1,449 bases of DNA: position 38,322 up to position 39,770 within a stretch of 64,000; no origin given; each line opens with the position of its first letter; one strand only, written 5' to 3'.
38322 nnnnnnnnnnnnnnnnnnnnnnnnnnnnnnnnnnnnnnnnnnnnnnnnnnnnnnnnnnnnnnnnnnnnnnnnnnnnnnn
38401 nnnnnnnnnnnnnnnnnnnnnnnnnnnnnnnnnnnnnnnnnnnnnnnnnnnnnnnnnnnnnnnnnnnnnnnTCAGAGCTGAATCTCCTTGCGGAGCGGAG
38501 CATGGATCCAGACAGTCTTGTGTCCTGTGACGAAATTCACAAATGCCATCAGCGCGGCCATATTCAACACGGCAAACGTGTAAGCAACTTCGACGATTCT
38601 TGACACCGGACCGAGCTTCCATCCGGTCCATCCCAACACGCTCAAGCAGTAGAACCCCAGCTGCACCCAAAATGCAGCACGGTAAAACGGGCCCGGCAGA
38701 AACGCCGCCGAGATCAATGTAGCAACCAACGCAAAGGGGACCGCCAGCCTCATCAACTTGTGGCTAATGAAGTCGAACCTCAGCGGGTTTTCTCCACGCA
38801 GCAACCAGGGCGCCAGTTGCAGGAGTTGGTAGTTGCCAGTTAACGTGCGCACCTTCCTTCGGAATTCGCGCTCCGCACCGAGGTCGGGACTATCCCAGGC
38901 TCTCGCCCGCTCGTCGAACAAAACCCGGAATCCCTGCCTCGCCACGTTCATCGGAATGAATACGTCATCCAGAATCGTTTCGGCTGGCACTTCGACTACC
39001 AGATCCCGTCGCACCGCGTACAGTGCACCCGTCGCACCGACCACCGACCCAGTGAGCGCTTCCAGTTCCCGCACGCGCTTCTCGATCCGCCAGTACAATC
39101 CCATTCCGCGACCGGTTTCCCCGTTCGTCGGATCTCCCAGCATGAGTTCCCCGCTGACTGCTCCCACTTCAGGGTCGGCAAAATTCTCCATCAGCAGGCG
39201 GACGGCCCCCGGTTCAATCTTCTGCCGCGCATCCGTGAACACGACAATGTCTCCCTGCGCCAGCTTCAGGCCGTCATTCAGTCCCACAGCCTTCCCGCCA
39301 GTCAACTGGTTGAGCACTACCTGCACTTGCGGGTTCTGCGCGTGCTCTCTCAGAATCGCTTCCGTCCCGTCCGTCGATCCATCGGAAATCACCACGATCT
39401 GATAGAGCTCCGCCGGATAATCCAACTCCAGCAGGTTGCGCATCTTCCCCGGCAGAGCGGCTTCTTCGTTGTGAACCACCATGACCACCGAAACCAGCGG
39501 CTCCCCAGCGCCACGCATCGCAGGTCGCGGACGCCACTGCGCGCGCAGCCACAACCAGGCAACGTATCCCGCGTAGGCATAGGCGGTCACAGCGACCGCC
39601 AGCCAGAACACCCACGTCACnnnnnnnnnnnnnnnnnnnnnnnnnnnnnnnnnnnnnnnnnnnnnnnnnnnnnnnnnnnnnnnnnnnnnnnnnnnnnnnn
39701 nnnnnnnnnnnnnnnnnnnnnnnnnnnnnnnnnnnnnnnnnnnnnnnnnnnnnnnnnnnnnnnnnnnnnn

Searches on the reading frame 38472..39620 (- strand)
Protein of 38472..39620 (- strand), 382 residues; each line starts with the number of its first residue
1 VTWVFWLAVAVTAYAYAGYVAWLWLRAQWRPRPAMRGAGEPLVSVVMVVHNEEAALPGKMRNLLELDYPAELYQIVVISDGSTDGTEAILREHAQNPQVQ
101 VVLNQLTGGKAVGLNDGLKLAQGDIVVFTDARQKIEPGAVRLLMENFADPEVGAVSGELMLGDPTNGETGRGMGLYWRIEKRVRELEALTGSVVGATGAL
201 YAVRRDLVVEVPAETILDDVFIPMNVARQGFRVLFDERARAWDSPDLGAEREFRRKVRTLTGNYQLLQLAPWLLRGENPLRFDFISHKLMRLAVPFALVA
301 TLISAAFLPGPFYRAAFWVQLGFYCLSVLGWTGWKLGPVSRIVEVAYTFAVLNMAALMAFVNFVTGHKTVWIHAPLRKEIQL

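Call 52: search_protein_families(library=pfam, proteins=[window:38472-39620:-], max_evalue=0.001)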
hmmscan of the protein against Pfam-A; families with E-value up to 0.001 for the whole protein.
window:38472-39620:- (382 aa): 4 families
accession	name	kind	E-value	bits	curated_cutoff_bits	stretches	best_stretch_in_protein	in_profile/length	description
PF00535.33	Glycos_transf_2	-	1.6e-24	87.1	23.3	1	44-208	1-164/168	Glycosyl transferase family 2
PF13641.12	Glyco_tranf_2_3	-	4.2e-15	56.8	27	1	43-245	3-213/230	Glycosyltransferase like family 2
PF13506.12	Glyco_transf_21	-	7.9e-07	29.1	21.7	1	109-244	17-155/174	Glycosyl transferase family 21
PF13632.12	Glyco_trans_2_3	-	1.1e-06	29.1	27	1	126-321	2-192/198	Glycosyl transferase family group 2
